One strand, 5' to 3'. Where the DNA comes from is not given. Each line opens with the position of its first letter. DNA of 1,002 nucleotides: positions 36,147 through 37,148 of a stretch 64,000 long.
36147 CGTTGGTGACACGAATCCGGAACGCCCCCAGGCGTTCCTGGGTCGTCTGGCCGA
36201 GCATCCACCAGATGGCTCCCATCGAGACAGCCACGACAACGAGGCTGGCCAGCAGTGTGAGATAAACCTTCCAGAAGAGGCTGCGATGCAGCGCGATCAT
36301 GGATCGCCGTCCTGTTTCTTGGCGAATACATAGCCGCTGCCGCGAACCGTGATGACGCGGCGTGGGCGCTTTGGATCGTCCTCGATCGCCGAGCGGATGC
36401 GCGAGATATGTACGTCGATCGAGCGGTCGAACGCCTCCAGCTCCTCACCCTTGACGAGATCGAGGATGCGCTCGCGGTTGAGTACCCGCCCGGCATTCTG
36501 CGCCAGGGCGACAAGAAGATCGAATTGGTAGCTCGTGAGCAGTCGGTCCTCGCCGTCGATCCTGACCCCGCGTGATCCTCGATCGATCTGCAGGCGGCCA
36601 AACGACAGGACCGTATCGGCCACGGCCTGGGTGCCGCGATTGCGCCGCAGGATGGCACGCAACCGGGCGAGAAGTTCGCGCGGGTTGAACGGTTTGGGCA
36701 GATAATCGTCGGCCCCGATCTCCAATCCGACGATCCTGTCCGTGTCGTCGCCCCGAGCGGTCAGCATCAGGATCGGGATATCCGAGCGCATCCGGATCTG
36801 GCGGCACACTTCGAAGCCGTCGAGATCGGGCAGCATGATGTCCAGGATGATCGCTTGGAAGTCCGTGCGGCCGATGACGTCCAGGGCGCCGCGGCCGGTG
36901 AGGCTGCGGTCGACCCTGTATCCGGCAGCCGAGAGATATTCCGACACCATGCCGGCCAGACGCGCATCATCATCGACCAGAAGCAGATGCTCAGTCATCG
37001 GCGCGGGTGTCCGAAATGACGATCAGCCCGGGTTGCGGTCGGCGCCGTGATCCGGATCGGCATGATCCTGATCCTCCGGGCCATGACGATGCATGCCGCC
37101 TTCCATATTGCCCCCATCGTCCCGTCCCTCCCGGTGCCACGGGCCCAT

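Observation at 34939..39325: cpxP-like / response regulator / histidine kinase operon with Met/His-rich periplasmic protein adjacent to cutC: candidate copper-responsive envelope-stress module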

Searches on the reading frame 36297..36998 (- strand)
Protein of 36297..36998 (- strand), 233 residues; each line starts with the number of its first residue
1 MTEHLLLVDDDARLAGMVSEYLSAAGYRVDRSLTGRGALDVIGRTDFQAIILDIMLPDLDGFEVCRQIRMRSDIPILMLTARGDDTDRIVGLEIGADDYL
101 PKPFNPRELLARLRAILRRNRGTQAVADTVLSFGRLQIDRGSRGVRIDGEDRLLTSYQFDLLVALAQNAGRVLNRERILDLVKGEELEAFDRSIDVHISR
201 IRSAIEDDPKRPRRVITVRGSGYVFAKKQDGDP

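Call 3: search_protein_families(library=pfam, proteins=[window:36297-36998:-], max_evalue=0.01)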
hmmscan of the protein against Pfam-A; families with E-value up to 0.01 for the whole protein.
window:36297-36998:- (233 aa): 2 families
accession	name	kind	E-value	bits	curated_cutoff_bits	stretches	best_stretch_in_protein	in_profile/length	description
PF00072.30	Response_reg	-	2.2e-26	92.6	30.2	1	6-113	2-110/111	Response regulator receiver domain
PF00486.34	Trans_reg_C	-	3.1e-23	82.1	26.2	1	152-225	4-77/77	Transcriptional regulatory protein, C terminal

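Call 4: search_protein_families(library=ncbifam, proteins=[window:36297-36998:-], max_evalue=0.01)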
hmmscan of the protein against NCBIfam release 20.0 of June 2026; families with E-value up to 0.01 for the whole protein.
window:36297-36998:- (233 aa): 98 families (the best 25 are shown)
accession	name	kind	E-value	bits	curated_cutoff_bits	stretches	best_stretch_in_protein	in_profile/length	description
NF007005.1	PRK09468.1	equivalog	2.6e-69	233.2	331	1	2-227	3-233/237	osmolarity response regulator transcription factor OmpR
NF040689.1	MtrAB_MtrA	equivalog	9.9e-64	214.7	300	1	6-223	2-216/219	MtrAB system response regulator MtrA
NF045944.1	ResRegRpaBCyano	equivalog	1e-62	211.5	330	1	6-226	1-228/229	response regulator transcription factor RpaB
NF008296.0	PRK11083.1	equivalog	1.1e-59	201.6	273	1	2-226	3-226/228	two-component system response regulator CreB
TIGR02154.1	PhoB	equivalog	8.9e-56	188.7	296.2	1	1-225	1-225/226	phosphate regulon transcriptional regulator PhoB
NF040534.1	resp_reg_YycF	equivalog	4.3e-54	183.2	340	1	4-226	2-228/231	response regulator YycF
NF033117.2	vanR_ACDEGLN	exception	7.4e-54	182.7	350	1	6-224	2-224/226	VanR-ABDEGLN family response regulator transcription factor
NF008199.0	PRK10955.1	equivalog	1.3e-51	175.8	341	1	4-225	3-228/232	envelope stress response regulator transcription factor CpxR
NF007982.1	PRK10710.1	equivalog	1.5e-51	175.2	380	1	3-225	8-227/235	envelope stress response regulator BaeR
TIGR01387.1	cztR_silR_copR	subfamily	5.4e-51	173.3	279.2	1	5-225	1-218/218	heavy metal response regulator transcription factor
NF007977.0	PRK10701.1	equivalog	9.3e-51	172.6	330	1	4-228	3-236/241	two-component system response regulator RstA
NF053854.1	RespRegPhoBBctds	equivalog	1.7e-50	171.5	270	1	5-225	1-224/225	two-component system response regulator PhoB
NF041733.1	resp_reg_CseB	equivalog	2.9e-50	170.8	350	1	4-225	2-226/228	two-component system response regulator CseB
NF008034.0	PRK10766.1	equivalog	3.7e-49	167.3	275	1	1-228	1-229/231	two-component system response regulator TorR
NF033120.0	vanR_FM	exception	1.4e-47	162.3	460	1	5-226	6-230/231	vancomycin resistance response regulator transcription factor, VanR-F/VanR-M family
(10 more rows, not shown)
